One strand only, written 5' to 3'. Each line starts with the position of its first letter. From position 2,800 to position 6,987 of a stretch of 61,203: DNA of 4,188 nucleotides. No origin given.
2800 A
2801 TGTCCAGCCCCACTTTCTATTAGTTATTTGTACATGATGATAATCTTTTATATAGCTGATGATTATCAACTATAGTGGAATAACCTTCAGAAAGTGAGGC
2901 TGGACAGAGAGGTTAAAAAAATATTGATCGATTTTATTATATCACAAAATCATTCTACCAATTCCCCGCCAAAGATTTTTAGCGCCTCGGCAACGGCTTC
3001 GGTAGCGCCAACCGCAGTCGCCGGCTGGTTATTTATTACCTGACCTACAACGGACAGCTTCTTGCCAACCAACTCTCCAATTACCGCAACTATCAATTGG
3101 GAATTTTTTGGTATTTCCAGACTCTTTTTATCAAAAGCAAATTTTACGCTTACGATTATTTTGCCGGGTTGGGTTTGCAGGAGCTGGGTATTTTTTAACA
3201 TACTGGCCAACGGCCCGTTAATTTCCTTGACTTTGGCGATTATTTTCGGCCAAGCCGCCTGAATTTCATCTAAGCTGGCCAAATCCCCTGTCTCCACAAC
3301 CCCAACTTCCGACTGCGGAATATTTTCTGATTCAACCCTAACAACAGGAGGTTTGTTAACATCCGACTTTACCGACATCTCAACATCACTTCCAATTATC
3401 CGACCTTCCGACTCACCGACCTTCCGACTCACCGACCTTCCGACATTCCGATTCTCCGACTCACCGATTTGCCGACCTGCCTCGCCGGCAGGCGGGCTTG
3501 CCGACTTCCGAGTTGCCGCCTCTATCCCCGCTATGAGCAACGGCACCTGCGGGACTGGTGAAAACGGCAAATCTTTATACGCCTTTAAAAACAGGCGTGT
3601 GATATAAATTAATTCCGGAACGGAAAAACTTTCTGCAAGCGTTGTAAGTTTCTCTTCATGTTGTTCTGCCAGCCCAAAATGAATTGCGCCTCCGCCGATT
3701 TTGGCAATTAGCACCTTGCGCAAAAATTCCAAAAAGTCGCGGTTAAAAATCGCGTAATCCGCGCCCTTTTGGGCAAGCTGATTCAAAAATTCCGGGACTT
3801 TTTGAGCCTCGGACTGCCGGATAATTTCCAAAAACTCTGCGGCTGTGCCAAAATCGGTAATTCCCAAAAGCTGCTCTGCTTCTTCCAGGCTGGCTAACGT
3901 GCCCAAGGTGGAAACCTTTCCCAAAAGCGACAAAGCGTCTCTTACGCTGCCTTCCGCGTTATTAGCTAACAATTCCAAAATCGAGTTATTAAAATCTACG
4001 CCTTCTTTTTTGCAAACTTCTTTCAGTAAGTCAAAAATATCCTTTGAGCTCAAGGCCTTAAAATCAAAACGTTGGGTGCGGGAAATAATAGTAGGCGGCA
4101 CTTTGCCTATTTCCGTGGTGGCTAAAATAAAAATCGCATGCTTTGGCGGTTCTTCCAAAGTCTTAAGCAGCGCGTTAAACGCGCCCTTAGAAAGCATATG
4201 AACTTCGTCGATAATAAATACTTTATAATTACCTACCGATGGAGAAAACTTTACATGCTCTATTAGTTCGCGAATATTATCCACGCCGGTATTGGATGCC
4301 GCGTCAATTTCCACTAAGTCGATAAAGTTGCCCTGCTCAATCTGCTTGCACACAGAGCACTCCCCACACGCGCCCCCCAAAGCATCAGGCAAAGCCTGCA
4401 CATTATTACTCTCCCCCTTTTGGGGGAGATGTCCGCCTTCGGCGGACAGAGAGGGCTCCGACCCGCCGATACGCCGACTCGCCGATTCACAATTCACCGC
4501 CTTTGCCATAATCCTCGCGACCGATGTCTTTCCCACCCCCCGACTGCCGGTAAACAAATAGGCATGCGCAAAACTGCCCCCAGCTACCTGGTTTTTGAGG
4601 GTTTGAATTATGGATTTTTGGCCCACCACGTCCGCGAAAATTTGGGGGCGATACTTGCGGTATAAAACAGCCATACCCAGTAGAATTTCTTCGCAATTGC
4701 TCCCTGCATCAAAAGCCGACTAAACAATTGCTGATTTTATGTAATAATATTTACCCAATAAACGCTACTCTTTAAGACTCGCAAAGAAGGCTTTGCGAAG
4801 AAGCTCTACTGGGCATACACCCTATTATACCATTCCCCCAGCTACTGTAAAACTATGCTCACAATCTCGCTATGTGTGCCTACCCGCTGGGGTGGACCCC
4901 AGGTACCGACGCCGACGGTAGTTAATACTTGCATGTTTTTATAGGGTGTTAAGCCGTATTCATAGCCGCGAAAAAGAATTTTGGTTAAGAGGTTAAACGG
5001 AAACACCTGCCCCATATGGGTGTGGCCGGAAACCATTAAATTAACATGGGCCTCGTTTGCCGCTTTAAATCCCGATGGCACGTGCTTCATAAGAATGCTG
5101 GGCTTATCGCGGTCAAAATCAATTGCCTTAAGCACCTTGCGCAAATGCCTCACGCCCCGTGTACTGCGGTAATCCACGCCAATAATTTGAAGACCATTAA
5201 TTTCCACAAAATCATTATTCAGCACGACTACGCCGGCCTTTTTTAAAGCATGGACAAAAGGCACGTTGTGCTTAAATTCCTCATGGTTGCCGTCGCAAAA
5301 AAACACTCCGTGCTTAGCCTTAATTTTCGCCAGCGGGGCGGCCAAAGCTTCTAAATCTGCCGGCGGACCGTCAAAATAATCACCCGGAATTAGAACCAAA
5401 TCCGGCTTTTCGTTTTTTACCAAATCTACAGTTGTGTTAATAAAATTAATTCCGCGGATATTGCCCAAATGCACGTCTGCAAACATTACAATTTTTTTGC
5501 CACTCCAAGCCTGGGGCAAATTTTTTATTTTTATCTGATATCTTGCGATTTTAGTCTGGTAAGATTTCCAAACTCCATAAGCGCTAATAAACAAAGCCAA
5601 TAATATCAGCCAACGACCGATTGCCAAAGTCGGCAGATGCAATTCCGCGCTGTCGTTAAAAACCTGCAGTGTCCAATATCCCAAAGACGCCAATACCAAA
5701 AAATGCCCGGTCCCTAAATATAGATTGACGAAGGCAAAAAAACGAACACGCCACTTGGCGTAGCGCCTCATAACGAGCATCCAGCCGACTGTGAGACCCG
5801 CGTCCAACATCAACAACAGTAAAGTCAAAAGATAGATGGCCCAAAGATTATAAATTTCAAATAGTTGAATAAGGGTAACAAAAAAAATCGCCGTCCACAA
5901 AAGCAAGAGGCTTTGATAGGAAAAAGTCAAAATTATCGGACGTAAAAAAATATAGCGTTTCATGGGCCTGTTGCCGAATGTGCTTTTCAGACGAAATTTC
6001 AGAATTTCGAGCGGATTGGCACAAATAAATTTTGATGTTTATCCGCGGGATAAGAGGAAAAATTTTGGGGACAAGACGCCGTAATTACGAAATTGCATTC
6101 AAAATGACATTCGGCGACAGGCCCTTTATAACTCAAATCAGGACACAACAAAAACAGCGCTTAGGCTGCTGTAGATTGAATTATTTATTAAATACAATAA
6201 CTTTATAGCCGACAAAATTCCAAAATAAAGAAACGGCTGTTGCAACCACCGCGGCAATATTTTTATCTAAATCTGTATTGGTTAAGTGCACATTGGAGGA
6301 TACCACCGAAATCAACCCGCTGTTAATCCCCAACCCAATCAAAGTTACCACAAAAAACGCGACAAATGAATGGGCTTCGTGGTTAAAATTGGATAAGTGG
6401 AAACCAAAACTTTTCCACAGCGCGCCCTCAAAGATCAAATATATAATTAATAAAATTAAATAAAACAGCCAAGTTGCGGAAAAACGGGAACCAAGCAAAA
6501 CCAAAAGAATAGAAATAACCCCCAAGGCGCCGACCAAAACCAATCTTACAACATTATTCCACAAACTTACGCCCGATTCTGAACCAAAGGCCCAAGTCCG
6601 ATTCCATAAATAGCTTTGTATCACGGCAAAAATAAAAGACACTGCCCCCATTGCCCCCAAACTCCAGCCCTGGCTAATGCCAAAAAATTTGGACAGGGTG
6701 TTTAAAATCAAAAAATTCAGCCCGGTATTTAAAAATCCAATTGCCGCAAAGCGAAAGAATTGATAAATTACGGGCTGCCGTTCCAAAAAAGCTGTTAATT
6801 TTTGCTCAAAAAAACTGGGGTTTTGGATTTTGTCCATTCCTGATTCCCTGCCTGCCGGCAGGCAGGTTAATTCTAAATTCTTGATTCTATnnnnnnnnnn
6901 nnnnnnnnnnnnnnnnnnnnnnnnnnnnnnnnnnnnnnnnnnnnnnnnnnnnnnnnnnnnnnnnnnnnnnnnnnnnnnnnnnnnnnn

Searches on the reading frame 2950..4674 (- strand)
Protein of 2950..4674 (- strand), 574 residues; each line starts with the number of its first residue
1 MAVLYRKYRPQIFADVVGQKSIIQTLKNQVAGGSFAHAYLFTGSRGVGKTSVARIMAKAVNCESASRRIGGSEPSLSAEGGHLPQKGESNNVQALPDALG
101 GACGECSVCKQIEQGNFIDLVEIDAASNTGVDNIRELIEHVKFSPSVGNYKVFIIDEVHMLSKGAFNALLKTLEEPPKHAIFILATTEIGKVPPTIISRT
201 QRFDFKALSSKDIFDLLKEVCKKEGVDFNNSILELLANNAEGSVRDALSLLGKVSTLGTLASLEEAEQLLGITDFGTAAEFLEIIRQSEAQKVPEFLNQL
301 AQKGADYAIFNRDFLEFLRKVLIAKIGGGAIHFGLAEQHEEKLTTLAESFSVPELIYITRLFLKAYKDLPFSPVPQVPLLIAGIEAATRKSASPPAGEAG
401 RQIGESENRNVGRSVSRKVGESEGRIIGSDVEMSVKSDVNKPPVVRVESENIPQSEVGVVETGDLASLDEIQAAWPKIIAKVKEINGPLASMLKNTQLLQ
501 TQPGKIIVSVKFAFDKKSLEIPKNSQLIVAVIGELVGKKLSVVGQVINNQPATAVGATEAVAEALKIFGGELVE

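Call 70: search_protein_families(library=pfam, proteins=[window:2950-4674:-], max_evalue=0.001)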
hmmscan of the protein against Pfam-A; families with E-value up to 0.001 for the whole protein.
window:2950-4674:- (574 aa): 8 families
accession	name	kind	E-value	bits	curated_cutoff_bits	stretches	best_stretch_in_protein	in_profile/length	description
PF13177.12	DNA_pol3_delta2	-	9e-44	149.7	27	2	102-208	53-160/161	DNA polymerase III, delta subunit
PF12169.13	DNA_pol3_gamma3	-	1.3e-14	54.6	24.4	1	262-388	2-129/143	DNA polymerase III subunits gamma and tau domain III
PF00004.35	AAA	-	4.1e-13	50.4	21.2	1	108-206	14-126/131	ATPase family associated with various cellular activities (AAA)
PF22608.2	DNAX_ATPase_lid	-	9.4e-10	38.6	27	1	213-251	2-40/49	DNA polymerase III clamp loader subunit, ATPase lid domain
PF21960.2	RCF1-5-like_lid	-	3.6e-06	27.3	27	1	216-251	2-38/43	RCF1/5-like, AAA+ ATPase lid domain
PF05496.18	RuvB_N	-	6.1e-06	26.5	27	1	9-63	2-60/159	Holliday junction DNA helicase RuvB P-loop domain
PF07728.20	AAA_5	-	3.1e-05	24.4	22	0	40-63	3-27/139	AAA domain (dynein-related subfamily)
PF13401.12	AAA_22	-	9.5e-05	23.2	27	1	39-186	8-122/130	AAA domain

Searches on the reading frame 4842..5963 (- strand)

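Call 70: search_protein_families(library=pfam, proteins=[window:4842-5963:-], max_evalue=0.001)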
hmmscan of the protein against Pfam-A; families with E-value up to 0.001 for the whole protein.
window:4842-5963:- (373 aa): 2 families
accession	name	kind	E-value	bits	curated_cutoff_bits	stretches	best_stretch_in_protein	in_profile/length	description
PF00149.33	Metallophos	-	1e-14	55.9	21.5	1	157-317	2-190/191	Calcineurin-like phosphoesterase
PF12850.12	Metallophos_2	-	3e-05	24.5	27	1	157-320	2-121/154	Calcineurin-like phosphoesterase superfamily domain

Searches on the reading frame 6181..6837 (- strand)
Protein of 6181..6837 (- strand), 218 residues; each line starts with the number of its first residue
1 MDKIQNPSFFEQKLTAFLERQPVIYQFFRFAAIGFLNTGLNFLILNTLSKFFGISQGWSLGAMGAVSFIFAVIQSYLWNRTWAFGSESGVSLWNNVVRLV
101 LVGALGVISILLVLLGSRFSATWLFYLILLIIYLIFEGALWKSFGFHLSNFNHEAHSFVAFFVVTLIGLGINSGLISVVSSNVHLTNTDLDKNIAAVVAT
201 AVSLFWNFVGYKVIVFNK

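Call 70: search_protein_families(library=pfam, proteins=[window:6181-6837:-], max_evalue=0.001)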
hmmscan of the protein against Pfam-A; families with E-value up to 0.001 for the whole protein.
window:6181-6837:- (218 aa): 1 family
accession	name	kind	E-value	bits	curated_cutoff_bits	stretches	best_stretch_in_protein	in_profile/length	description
PF04138.20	GtrA_DPMS_TM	-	3e-15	56.9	26.1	2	29-135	1-106/117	GtrA/DPMS, transmembrane domain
